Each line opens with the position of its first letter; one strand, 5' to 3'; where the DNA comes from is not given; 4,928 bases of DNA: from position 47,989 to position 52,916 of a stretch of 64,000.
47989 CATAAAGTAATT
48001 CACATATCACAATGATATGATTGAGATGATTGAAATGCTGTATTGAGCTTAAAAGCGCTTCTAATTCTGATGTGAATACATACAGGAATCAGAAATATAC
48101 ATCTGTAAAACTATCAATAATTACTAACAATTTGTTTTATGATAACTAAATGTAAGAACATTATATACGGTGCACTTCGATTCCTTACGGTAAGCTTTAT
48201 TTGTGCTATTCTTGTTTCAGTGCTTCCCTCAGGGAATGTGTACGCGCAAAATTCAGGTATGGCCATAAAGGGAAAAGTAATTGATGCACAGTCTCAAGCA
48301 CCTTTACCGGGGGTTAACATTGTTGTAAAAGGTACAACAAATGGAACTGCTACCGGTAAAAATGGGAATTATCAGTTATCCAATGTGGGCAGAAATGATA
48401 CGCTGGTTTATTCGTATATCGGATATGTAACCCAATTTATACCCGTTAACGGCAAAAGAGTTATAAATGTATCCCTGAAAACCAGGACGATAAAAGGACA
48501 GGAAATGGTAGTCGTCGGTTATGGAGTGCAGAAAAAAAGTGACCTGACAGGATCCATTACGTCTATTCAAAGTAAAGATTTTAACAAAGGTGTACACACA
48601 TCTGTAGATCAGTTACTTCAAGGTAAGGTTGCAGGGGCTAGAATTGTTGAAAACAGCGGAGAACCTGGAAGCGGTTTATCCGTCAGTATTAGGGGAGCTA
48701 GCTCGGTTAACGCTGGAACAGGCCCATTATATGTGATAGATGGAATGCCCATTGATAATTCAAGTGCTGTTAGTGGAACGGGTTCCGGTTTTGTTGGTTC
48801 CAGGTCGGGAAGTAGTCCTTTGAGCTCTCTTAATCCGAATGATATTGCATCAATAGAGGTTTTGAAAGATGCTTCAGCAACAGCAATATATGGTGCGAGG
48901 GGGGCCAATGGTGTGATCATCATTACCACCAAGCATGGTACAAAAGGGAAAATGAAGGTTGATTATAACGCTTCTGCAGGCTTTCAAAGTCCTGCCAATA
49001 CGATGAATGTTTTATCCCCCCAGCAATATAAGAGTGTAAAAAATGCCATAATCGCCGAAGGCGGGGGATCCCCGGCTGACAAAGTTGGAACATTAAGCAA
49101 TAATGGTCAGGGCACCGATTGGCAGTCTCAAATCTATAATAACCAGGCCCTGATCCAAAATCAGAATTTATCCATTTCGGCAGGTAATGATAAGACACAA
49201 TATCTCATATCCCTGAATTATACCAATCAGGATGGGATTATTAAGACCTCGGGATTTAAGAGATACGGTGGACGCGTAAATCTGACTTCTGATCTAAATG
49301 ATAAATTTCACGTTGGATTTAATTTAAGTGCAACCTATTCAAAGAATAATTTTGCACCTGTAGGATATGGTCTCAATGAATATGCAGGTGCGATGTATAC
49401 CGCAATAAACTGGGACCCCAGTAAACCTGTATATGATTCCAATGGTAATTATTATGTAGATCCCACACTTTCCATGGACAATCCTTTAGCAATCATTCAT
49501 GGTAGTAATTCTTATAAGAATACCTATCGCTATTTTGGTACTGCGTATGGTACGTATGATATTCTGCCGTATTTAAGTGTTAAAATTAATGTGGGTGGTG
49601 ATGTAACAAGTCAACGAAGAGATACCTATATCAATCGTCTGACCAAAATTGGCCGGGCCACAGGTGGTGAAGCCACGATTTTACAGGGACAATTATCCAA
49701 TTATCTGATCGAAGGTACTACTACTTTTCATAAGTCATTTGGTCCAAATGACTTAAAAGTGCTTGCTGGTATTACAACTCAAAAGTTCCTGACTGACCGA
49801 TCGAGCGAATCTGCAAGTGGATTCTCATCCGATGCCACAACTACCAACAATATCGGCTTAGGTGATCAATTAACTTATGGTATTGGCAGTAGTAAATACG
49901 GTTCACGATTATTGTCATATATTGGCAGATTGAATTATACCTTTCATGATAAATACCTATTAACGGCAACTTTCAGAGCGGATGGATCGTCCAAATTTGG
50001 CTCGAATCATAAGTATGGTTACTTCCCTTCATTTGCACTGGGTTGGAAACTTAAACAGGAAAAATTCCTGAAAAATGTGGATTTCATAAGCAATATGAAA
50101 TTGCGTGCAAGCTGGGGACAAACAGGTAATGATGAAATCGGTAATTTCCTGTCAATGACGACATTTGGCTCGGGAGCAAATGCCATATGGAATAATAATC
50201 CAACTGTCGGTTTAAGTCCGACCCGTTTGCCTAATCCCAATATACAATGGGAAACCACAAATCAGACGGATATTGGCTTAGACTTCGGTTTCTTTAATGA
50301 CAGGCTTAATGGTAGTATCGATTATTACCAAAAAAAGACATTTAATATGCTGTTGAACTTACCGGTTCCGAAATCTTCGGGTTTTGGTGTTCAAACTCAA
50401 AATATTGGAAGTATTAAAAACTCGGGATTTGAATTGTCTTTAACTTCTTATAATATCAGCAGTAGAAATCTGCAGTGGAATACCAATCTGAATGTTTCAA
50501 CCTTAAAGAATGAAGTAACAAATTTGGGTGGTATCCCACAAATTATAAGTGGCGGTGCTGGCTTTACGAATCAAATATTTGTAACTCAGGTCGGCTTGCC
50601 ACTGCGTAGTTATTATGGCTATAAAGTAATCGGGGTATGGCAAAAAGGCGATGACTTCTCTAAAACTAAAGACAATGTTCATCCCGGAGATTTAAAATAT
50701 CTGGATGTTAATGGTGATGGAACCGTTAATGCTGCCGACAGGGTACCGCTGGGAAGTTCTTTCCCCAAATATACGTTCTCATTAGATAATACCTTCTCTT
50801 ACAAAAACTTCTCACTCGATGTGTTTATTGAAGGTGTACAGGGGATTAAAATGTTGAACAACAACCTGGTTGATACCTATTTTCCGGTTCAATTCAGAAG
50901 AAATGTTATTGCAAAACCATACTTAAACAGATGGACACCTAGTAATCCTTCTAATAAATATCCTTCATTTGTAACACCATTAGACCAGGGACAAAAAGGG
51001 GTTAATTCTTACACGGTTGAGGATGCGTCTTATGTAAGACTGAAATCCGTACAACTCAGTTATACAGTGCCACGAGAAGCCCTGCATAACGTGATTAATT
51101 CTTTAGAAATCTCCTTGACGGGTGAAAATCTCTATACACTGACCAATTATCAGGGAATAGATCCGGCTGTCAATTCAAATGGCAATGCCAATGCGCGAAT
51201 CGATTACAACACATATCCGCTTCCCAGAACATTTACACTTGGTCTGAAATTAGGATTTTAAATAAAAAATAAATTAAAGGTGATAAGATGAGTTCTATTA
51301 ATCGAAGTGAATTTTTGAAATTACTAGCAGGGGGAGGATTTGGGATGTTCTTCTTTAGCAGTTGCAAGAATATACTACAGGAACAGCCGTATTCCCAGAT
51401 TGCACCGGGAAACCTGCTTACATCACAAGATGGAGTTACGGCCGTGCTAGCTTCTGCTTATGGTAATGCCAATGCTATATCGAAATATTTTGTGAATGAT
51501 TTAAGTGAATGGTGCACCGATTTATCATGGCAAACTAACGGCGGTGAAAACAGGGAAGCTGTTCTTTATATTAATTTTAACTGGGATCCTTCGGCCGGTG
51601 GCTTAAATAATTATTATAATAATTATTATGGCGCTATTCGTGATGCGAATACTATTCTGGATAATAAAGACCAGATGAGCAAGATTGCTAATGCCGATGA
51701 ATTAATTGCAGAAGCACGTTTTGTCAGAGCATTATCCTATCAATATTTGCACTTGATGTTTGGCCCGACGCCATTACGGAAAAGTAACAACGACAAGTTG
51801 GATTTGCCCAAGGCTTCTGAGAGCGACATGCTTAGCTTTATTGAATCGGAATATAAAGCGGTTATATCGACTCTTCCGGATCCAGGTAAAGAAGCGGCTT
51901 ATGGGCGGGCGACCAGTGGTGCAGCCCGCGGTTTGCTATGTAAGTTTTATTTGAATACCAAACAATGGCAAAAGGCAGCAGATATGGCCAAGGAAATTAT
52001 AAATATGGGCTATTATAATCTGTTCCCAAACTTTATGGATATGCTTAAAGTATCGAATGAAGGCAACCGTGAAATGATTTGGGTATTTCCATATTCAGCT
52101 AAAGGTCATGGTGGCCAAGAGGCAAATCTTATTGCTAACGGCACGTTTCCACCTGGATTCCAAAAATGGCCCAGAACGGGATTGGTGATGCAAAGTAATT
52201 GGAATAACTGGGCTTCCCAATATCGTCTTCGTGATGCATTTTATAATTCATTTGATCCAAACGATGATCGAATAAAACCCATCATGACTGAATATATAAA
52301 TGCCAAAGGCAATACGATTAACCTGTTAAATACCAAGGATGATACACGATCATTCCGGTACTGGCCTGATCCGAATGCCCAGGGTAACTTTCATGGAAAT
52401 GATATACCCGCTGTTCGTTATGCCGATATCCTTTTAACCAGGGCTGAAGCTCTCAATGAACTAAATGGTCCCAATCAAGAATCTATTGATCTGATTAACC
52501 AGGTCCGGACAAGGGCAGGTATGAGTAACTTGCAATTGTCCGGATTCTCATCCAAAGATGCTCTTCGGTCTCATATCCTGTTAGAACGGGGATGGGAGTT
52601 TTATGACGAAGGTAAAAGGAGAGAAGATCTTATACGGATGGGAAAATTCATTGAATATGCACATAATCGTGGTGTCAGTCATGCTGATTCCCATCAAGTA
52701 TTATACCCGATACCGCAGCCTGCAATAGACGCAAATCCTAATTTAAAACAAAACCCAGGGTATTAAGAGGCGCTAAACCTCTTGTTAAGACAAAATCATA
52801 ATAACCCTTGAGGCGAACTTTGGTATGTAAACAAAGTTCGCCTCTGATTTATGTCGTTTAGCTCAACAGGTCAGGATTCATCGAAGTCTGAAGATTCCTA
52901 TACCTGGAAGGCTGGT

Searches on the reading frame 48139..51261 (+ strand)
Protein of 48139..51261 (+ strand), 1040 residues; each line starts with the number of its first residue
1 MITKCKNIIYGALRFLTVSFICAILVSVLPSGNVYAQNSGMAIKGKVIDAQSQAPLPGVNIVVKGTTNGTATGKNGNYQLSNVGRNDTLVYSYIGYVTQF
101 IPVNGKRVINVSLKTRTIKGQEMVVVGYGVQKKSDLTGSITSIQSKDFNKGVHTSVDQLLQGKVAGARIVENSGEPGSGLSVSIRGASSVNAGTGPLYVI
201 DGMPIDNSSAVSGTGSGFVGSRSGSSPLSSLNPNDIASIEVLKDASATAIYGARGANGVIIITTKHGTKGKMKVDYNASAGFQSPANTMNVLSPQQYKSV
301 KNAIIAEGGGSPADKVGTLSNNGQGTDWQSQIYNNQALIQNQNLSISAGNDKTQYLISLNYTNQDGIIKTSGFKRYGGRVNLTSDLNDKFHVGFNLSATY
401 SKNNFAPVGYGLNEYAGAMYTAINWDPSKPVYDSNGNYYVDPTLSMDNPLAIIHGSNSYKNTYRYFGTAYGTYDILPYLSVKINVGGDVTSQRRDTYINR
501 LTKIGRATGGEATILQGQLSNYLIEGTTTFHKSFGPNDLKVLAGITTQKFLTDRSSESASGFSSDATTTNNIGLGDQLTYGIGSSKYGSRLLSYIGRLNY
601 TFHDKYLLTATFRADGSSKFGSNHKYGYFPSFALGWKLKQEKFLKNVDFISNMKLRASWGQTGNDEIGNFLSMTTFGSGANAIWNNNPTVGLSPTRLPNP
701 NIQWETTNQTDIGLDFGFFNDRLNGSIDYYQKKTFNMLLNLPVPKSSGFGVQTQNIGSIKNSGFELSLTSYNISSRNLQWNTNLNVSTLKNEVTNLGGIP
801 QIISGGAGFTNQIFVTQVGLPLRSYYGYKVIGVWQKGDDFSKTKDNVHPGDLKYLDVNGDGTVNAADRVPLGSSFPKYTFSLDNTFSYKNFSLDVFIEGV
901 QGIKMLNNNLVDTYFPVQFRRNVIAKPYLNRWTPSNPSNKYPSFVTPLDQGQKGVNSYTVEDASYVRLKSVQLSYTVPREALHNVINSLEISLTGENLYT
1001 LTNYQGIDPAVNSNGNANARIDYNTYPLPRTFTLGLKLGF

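Call 5: search_protein_families(library=pfam, proteins=[window:48139-51261:+])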
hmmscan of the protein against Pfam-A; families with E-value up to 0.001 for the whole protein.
window:48139-51261:+ (1040 aa): 4 families
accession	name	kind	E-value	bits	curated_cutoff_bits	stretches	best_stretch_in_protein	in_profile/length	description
PF13715.12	CarbopepD_reg_2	-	2.2e-20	72.9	32.2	1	43-125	1-88/88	CarboxypepD_reg-like domain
PF07715.20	Plug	-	1.1e-19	71.4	23.9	1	133-259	2-107/107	TonB-dependent Receptor Plug Domain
PF00593.30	TonB_dep_Rec_b-barrel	-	9.7e-16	59.1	27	1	394-998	21-436/436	TonB dependent receptor-like, beta-barrel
PF13620.12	CarboxypepD_reg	-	8.8e-10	39.2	32.3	1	43-101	2-64/82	Carboxypeptidase regulatory-like domain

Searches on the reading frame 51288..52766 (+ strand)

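Call 5: search_protein_families(library=pfam, proteins=[window:51288-52766:+])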
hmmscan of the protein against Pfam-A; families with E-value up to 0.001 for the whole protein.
window:51288-52766:+ (492 aa): 2 families
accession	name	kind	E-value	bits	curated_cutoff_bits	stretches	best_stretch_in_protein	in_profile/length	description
PF07980.17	SusD_RagB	-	2.1e-32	113.4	23.1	1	362-492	145-297/297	SusD family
PF14322.12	SusD-like_3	-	2.3e-23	83.9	27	1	31-222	4-191/191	Starch-binding associating with outer membrane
